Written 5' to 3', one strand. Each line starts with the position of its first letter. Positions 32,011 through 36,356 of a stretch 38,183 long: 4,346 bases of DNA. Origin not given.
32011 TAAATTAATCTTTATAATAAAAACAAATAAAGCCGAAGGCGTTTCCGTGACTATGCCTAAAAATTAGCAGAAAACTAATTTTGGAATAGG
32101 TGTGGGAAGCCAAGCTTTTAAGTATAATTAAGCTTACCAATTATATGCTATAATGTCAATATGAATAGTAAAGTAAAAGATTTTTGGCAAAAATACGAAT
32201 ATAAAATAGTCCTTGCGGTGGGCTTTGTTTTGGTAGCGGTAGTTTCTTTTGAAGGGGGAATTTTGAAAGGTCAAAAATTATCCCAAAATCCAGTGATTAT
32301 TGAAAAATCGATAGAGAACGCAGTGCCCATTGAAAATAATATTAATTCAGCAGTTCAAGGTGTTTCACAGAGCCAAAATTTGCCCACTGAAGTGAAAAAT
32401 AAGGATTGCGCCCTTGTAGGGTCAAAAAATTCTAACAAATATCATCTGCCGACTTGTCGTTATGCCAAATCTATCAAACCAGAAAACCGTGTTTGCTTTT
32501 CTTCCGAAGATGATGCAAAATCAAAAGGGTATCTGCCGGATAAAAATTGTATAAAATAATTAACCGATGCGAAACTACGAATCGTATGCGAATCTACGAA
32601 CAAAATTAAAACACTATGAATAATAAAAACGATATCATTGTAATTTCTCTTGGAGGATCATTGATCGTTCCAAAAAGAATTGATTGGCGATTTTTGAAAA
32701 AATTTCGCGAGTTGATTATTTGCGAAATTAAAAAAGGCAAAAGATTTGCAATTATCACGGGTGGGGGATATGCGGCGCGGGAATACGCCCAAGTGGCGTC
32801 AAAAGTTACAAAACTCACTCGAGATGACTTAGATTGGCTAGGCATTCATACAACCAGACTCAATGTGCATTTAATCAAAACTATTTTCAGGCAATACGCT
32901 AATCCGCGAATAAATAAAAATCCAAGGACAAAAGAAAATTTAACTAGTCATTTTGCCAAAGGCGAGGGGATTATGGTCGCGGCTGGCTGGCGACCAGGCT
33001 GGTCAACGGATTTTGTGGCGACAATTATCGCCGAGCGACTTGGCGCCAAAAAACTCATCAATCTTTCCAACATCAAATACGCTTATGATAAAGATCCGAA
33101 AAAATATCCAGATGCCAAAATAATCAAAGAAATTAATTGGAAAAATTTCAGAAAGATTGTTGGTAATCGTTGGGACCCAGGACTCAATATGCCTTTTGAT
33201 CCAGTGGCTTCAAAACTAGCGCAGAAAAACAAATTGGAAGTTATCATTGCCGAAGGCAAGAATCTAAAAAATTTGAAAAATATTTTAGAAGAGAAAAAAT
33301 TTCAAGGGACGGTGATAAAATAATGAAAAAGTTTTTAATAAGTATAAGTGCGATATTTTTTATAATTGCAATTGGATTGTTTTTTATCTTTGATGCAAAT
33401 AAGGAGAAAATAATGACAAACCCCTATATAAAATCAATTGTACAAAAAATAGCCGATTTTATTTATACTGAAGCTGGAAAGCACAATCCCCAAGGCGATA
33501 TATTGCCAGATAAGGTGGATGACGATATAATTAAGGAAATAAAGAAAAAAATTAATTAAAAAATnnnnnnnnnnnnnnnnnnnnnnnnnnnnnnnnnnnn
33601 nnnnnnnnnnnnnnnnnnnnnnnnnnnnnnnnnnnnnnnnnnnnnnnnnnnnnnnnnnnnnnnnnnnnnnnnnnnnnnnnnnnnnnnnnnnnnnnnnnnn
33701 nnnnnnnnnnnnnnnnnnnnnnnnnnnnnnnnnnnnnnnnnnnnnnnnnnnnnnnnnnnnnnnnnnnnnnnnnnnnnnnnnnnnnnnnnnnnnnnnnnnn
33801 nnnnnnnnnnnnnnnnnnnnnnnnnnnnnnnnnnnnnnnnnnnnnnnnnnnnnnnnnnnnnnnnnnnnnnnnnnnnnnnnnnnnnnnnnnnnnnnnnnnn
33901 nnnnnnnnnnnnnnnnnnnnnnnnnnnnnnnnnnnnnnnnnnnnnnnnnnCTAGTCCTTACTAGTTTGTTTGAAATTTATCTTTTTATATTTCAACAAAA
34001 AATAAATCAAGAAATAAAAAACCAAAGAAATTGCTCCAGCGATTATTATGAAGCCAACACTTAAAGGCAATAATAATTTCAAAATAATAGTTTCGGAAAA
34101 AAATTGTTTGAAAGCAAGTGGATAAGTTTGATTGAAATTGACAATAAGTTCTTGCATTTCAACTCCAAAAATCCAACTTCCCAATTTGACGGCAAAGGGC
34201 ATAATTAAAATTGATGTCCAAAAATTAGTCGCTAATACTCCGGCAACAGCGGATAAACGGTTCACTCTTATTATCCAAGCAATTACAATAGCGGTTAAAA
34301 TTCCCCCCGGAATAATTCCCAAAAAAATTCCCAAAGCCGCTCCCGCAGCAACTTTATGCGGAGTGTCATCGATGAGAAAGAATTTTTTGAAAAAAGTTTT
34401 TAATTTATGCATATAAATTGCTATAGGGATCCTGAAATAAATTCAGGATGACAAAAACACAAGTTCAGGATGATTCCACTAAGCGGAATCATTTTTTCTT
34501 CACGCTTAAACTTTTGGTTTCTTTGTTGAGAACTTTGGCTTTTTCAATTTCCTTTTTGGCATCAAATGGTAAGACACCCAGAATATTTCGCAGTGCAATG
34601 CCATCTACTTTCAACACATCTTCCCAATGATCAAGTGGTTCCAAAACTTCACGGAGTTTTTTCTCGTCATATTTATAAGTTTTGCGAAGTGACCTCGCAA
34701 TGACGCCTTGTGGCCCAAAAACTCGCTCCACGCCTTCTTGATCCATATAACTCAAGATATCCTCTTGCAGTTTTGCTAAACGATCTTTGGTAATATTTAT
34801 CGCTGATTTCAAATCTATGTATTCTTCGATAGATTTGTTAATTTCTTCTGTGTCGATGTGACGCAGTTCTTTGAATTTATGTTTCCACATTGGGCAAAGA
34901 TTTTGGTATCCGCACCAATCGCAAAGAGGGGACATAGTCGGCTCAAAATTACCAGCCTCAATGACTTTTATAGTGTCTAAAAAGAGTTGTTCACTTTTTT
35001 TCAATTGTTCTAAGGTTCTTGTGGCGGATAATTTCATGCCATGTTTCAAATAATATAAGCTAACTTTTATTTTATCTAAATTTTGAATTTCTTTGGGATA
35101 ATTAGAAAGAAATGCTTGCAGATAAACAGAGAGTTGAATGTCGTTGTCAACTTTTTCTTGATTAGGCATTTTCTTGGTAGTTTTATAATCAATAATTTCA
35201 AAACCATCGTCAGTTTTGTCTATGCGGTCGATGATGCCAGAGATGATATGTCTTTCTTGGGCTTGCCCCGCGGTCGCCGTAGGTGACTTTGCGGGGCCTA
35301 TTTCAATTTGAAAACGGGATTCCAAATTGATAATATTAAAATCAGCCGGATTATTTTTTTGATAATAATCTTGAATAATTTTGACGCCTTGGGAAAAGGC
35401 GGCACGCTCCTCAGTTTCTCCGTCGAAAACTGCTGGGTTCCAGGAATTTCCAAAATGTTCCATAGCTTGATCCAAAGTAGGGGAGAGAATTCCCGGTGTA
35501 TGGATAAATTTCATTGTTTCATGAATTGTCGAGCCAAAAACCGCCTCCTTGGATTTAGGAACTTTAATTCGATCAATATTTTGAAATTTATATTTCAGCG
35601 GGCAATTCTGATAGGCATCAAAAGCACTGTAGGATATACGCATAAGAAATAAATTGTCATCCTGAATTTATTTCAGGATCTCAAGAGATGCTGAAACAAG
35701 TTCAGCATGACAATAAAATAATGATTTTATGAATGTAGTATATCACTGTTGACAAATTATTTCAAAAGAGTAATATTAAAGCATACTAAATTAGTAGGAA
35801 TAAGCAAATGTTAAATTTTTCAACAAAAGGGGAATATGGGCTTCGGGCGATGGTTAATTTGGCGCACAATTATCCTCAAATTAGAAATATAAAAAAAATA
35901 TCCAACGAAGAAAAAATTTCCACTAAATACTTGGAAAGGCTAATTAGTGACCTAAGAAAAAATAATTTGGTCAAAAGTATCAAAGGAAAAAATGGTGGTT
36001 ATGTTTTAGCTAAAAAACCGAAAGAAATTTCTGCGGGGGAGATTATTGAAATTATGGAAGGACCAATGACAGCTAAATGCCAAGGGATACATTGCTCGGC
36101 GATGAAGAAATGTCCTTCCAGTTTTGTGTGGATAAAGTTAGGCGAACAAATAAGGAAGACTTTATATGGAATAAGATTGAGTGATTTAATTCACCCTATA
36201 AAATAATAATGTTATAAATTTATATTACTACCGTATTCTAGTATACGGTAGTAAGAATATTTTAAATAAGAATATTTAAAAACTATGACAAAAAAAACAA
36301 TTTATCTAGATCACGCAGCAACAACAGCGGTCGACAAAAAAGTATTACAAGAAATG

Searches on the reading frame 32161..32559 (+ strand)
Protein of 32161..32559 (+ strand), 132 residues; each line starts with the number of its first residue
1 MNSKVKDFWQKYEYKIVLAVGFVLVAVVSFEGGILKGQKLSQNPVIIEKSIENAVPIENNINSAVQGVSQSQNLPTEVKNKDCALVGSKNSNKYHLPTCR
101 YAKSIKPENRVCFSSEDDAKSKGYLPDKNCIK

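Call 20: search_protein_families(library=pfam, proteins=[window:32161-32559:+], max_evalue=0.01)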
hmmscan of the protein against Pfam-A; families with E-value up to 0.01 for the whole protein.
window:32161-32559:+ (132 aa): 1 family
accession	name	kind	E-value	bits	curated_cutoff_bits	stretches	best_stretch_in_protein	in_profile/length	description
PF02805.21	Ada_Zn_binding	-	0.0094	16.4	23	0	84-130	17-62/65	Metal binding domain of Ada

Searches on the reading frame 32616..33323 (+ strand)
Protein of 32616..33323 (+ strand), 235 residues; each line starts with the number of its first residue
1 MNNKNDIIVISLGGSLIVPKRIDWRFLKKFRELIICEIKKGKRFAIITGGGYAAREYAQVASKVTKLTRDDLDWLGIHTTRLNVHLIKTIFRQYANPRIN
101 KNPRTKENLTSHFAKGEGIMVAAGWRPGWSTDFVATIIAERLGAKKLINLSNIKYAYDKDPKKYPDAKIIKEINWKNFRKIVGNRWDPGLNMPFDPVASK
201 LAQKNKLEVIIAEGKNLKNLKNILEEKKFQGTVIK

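Call 20: search_protein_families(library=pfam, proteins=[window:32616-33323:+], max_evalue=0.01)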
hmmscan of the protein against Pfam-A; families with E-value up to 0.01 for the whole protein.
window:32616-33323:+ (235 aa): 1 family
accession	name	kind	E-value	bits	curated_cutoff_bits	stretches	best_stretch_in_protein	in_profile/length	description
PF00696.33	AA_kinase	-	2.2e-26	93.5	24.9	1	7-212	2-233/234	Amino acid kinase family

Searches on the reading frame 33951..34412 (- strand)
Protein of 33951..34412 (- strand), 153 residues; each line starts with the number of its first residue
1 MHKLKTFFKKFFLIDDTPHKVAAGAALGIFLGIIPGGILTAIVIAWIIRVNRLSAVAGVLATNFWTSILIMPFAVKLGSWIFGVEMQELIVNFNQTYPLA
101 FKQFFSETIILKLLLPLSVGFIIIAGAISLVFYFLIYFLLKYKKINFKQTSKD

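Call 20: search_protein_families(library=pfam, proteins=[window:33951-34412:-], max_evalue=0.01)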
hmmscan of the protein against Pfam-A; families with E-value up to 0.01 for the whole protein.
window:33951-34412:- (153 aa): 1 family
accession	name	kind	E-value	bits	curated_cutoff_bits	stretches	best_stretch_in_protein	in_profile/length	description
PF09835.14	DUF2062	-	4.5e-25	88.8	27.4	1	4-143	4-141/147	Uncharacterized protein conserved in bacteria (DUF2062)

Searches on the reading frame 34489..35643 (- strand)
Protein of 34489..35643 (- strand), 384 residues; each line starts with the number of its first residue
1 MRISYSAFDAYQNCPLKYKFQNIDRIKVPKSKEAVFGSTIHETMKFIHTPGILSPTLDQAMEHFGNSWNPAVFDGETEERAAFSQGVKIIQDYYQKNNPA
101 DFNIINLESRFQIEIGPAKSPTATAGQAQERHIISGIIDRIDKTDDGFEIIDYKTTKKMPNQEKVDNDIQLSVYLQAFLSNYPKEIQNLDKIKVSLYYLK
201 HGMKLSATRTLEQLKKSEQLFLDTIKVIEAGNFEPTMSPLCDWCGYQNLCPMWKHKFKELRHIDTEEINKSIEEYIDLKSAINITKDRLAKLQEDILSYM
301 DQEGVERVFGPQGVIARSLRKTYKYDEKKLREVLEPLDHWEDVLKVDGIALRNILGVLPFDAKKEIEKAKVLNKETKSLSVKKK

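Call 20: search_protein_families(library=pfam, proteins=[window:34489-35643:-], max_evalue=0.01)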
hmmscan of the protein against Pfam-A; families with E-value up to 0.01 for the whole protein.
window:34489-35643:- (384 aa): 4 families
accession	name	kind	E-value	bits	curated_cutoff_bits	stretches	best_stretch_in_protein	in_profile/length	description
PF12705.13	PDDEXK_1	-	2.4e-33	116.5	22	1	2-251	1-247/247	PD-(D/E)XK nuclease superfamily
PF24091.1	DUF7376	-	1.3e-06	28.7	27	1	260-383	84-218/219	Family of unknown function (DUF7376)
PF01930.23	Cas_Cas4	-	7.9e-06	26.5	22.7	1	112-250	30-158/160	Domain of unknown function DUF83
PF22709.1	Mu_Gam-Sipho_Gp157-TOTE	-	0.0022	18.3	27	1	268-320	1-52/63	Mu Gam/Sipho_Gp157-like domain of the TOTE conflict systems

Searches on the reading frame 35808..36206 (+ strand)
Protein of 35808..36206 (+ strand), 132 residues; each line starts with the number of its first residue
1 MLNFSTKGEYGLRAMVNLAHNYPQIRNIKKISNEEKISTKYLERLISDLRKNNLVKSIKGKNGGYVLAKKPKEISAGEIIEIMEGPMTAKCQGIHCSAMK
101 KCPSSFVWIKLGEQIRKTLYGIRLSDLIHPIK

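Call 20: search_protein_families(library=pfam, proteins=[window:35808-36206:+], max_evalue=0.01)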
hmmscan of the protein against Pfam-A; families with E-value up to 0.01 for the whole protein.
window:35808-36206:+ (132 aa): 1 family
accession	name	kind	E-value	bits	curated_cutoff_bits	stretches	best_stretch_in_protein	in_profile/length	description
PF02082.26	Rrf2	-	3e-33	115.2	30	1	4-129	1-131/132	Iron-dependent Transcriptional regulator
